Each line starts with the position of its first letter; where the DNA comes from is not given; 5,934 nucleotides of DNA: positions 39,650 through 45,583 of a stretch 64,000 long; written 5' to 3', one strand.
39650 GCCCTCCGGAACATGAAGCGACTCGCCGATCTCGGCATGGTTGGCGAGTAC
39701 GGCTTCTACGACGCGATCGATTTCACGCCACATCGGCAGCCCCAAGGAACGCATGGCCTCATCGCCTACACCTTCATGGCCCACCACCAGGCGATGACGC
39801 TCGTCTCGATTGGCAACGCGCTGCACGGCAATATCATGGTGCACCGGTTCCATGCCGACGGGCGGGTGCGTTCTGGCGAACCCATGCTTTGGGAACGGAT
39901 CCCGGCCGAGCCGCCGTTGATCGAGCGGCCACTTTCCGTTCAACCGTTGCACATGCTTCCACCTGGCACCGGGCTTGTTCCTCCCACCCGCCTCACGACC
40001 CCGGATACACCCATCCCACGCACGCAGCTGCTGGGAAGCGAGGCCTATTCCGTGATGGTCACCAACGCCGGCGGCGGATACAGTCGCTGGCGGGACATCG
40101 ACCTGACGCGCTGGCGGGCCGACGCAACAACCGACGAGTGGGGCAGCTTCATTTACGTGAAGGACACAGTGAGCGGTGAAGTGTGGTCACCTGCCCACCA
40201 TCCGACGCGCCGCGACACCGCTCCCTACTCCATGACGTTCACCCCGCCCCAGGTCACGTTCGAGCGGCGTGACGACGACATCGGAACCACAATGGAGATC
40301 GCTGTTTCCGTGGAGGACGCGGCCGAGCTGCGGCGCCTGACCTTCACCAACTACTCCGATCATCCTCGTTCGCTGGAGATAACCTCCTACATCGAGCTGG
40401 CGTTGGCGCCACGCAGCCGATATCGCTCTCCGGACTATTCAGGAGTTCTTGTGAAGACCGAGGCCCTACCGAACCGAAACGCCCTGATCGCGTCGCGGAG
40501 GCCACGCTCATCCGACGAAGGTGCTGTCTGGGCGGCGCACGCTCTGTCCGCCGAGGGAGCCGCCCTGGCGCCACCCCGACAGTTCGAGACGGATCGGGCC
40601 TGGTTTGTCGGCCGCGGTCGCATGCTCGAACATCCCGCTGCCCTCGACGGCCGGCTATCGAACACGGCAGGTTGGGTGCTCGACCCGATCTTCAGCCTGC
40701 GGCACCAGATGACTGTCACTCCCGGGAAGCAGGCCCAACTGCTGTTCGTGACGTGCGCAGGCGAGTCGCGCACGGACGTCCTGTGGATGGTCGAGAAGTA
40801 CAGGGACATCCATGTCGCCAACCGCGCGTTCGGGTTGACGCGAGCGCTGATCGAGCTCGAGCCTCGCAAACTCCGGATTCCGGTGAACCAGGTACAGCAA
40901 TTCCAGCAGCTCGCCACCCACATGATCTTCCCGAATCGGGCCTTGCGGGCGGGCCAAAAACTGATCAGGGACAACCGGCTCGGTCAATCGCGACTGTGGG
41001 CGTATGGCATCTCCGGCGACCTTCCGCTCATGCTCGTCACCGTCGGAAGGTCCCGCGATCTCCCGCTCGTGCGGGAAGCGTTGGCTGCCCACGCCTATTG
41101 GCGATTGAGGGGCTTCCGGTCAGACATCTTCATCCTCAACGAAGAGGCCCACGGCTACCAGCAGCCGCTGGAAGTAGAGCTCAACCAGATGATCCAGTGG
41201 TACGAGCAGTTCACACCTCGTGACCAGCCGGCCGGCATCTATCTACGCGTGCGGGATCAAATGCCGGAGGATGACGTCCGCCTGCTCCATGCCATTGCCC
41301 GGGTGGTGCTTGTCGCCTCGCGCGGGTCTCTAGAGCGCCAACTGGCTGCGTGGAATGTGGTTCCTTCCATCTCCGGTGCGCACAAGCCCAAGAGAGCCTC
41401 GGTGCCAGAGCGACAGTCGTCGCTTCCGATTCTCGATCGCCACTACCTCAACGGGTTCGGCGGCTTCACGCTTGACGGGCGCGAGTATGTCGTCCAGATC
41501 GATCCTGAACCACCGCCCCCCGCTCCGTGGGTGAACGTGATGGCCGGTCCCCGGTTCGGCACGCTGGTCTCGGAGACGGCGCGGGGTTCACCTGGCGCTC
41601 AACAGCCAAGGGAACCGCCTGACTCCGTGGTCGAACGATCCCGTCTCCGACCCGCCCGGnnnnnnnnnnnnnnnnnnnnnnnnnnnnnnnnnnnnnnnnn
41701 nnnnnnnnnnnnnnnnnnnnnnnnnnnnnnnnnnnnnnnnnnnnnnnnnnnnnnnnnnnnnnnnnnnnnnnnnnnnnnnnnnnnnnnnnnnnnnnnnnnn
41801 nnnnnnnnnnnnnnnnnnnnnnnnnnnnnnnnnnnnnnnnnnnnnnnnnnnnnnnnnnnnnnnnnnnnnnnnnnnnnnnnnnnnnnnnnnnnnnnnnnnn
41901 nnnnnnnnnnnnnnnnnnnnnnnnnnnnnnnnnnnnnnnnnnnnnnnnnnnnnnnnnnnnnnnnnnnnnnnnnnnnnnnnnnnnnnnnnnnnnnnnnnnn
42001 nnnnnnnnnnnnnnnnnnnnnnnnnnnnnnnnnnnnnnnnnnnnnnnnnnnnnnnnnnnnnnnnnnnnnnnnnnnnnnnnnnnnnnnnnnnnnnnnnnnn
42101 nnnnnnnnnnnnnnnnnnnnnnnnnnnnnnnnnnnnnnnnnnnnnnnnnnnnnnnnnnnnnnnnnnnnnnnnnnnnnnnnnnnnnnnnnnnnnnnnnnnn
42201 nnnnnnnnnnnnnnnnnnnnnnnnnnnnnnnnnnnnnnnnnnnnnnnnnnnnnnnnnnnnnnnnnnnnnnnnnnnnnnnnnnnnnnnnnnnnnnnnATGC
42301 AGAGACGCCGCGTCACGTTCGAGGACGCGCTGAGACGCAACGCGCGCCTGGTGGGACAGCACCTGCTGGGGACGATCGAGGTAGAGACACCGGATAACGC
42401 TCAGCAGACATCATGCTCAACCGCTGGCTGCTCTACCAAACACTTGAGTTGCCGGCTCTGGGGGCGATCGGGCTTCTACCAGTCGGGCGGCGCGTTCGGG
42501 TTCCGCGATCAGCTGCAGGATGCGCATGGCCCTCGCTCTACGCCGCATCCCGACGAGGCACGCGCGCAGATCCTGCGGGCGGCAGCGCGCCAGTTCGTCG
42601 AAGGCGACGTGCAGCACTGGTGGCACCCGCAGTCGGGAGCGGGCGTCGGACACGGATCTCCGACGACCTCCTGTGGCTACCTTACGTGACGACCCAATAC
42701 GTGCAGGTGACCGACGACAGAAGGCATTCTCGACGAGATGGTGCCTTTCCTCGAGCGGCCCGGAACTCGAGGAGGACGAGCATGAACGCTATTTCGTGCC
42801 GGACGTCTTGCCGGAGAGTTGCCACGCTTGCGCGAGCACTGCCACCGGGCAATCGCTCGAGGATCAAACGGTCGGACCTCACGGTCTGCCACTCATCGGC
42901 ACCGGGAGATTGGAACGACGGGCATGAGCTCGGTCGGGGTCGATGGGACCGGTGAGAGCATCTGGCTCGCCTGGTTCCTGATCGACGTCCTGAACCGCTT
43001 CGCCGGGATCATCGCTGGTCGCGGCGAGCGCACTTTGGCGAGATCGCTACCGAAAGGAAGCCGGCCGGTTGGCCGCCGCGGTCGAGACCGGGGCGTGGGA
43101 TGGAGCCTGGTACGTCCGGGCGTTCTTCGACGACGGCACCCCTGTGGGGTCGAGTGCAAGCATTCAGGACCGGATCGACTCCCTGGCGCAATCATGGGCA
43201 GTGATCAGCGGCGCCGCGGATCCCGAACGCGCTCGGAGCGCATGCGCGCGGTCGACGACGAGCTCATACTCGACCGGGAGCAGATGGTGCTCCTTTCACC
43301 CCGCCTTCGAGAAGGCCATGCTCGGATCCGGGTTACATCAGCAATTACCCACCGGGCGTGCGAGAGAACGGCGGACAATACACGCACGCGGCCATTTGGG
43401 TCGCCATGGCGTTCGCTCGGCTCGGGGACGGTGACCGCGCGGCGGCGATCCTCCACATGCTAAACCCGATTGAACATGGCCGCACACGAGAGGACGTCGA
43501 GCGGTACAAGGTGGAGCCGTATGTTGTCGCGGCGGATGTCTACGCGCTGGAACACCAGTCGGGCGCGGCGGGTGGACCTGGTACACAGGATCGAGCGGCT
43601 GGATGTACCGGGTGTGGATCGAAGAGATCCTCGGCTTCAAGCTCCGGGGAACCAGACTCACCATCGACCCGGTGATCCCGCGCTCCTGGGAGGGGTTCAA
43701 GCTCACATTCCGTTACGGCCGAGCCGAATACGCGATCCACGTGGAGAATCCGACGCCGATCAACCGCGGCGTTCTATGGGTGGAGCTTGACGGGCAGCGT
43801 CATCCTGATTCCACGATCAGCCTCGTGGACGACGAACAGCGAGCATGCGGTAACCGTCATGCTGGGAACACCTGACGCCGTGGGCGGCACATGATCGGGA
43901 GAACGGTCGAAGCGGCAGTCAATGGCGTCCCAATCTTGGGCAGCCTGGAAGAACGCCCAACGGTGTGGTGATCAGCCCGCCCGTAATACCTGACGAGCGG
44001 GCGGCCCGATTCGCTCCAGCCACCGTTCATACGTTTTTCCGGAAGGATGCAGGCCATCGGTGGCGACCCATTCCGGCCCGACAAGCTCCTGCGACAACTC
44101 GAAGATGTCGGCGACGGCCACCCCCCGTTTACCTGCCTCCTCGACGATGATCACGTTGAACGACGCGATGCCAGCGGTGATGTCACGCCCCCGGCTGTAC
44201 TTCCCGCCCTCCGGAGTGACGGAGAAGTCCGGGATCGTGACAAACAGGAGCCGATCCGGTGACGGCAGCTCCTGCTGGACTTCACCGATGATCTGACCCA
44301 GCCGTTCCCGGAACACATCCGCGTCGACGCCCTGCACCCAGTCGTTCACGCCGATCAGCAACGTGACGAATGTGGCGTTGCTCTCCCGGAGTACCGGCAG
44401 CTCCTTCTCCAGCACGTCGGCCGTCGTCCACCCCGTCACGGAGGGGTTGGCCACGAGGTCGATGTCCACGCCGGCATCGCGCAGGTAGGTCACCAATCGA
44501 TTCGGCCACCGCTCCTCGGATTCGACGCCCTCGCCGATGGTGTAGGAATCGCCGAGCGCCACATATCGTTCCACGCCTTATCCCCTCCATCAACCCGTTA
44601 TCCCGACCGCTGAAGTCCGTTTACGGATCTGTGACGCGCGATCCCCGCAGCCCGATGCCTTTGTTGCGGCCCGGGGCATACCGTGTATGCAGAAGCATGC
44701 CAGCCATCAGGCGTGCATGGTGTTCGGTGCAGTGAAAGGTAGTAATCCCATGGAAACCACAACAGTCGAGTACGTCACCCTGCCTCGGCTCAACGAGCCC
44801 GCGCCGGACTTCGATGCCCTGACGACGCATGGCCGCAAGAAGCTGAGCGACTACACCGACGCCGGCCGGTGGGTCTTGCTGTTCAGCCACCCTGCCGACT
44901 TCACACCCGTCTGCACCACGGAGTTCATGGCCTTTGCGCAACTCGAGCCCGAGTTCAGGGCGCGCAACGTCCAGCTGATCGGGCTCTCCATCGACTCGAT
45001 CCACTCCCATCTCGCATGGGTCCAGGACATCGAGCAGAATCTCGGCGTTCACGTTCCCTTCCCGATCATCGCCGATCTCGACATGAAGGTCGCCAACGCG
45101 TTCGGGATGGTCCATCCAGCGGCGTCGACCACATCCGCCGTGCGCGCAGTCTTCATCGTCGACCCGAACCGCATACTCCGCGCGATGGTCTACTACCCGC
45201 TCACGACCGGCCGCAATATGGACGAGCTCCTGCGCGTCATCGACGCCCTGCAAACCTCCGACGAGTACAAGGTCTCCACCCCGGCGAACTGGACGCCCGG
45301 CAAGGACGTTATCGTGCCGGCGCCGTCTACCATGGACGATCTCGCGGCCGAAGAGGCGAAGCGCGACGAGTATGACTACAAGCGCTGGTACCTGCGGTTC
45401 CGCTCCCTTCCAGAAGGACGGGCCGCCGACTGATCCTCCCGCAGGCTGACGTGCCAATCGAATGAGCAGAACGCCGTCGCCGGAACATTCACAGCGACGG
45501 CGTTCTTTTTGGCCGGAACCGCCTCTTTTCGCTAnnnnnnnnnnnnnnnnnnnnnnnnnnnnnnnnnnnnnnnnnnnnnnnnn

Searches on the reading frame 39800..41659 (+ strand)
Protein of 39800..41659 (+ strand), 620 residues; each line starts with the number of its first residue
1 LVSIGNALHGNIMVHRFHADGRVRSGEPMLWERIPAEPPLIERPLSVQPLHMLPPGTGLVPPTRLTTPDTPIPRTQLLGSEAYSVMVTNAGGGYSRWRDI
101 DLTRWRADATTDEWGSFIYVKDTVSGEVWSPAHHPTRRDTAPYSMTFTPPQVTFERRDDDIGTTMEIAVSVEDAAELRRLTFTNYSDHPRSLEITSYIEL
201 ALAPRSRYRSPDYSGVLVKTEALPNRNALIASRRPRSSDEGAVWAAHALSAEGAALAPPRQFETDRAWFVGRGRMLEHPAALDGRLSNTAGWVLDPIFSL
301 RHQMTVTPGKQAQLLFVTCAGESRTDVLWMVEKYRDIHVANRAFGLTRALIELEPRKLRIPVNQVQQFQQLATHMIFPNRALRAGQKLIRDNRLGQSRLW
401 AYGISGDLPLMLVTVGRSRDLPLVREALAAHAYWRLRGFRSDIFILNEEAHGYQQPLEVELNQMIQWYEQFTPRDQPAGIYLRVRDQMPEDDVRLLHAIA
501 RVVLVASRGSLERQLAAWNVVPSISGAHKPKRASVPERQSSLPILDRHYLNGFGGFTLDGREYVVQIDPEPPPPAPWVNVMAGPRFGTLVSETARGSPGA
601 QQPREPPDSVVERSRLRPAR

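Call 52: find_homologous_proteins(query=window:39800-41659:+, max_evalue=1e-20)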
Query window:39800-41659:+ (620 aa): 250 proteins with E <= 1e-20 among 8000 candidates; the best 120 are listed.
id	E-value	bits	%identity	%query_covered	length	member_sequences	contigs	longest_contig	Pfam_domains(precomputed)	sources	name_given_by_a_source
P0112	1.3e-190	653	54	93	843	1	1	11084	PF10091.16,PF06165.19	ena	-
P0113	4.8e-186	638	49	96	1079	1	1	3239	PF10091.16,PF06165.19,PF17167.11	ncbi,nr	ncbi:MAG TPA: glucoamylase family protein, partial [Chloroflexota bacterium]|nr:glucoamylase family 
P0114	9.9e-177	607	45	96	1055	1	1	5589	PF10091.16,PF06165.19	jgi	jgi:cyclic beta-1,2-glucan synthetase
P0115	4.4e-169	582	53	86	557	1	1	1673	PF06165.19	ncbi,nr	ncbi:MAG TPA: protein ndvB, partial [Chloroflexota bacterium]|nr:protein ndvB [Chloroflexota bacteri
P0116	1.3e-168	580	62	70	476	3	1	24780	PF06165.19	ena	-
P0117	4.3e-168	579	49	96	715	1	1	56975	PF06165.19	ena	-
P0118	6.9e-168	578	60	72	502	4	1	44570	PF06165.19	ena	-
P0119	8.1e-164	564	45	96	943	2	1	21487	PF10091.16,PF06165.19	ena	-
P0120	3.4e-163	562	46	96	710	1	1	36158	PF10091.16,PF06165.19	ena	-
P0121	1.6e-161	557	44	96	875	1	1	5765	PF06165.19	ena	-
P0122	1.1e-160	554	48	86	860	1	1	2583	PF06165.19,PF17167.11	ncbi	ncbi:MAG: GH36-type glycosyl hydrolase domain-containing protein, partial [Bacteroidota bacterium]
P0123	6.0e-158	545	43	86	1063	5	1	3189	PF06165.19,PF17167.11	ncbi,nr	ncbi:MAG TPA: glycosyl transferase, partial [bacterium]|nr:glycosyl transferase [bacterium]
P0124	6.1e-153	529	43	96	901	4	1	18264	PF10091.16,PF06165.19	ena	-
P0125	1.3e-149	518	41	94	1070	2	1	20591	PF10091.16,PF06165.19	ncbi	-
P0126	6.2e-145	502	40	96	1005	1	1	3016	PF10091.16,PF06165.19,PF17167.11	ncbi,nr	ncbi:MAG: glucoamylase family protein, partial [Gallionellaceae bacterium]|nr:glucoamylase family pr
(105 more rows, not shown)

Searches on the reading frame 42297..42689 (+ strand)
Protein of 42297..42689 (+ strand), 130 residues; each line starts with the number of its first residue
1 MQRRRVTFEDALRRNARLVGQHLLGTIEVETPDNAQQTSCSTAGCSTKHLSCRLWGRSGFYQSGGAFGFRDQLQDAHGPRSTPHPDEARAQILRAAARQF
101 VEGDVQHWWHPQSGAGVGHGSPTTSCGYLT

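Call 50: search_protein_families(library=pfam, proteins=[window:42297-42689:+], max_evalue=0.1)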
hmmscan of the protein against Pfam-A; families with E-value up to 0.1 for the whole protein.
window:42297-42689:+ (130 aa): 1 family
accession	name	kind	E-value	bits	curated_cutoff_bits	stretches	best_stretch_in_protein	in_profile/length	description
PF17167.11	Glyco_hydro_94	-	7.3e-15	55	27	1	23-112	5-95/420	Glycosyl hydrolase 94 superfamily, catalytic domain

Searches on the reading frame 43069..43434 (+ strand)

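Call 50: search_protein_families(library=pfam, proteins=[window:43069-43434:+], max_evalue=0.1)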
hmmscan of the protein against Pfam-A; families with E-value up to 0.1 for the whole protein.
window:43069-43434:+ (121 aa): 1 family
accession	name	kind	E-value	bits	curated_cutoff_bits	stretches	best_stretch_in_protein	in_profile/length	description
PF17167.11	Glyco_hydro_94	-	4.8e-14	52.3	27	1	2-96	236-329/420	Glycosyl hydrolase 94 superfamily, catalytic domain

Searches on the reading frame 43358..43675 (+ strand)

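Call 50: search_protein_families(library=pfam, proteins=[window:43358-43675:+], max_evalue=0.1)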
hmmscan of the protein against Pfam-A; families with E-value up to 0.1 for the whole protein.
window:43358-43675:+ (105 aa): 1 family
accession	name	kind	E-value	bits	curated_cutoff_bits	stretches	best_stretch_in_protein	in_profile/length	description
PF17167.11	Glyco_hydro_94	-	5.5e-17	62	27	1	1-71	330-398/420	Glycosyl hydrolase 94 superfamily, catalytic domain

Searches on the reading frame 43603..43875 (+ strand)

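Call 50: search_protein_families(library=pfam, proteins=[window:43603-43875:+], max_evalue=0.1)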
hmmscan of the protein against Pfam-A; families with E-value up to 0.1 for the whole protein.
window:43603-43875:+ (90 aa): 1 family
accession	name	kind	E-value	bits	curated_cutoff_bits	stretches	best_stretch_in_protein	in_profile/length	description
PF03633.20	Glyco_hydro_65C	-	0.00013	22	22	1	13-47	2-36/62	Glycosyl hydrolase family 65, C-terminal domain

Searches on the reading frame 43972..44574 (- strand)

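Call 48: search_protein_families(library=pfam, proteins=[window:43972-44574:-], max_evalue=0.0001)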
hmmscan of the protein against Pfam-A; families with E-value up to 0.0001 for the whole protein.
window:43972-44574:- (200 aa): 2 families
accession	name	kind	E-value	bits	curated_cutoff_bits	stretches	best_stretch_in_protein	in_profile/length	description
PF13472.12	Lipase_GDSL_2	-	1.6e-23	84.5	32.9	1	6-184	1-178/178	GDSL-like Lipase/Acylhydrolase family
PF00657.28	Lipase_GDSL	-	1.4e-16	61.7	23.6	1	4-189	1-208/208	GDSL-like Lipase/Acylhydrolase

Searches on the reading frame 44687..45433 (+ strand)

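Call 24: search_protein_families(library=pfam, proteins=[window:44687-45433:+], max_evalue=0.01)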
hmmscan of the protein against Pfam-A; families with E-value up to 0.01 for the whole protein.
window:44687-45433:+ (248 aa): 4 families
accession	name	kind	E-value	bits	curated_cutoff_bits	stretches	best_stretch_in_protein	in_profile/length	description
PF00578.27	AhpC-TSA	-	1.2e-33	116.1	26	1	36-166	2-123/124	AhpC/TSA family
PF08534.16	Redoxin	-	6.6e-15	55.6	26.6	1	36-169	3-133/148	Redoxin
PF10417.14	1-cysPrx_C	-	5.2e-12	46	21.1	1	187-218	1-33/41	C-terminal domain of 1-Cys peroxiredoxin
PF13911.12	AhpC-TSA_2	-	0.0049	17.7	27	1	85-150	4-63/114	AhpC/TSA antioxidant enzyme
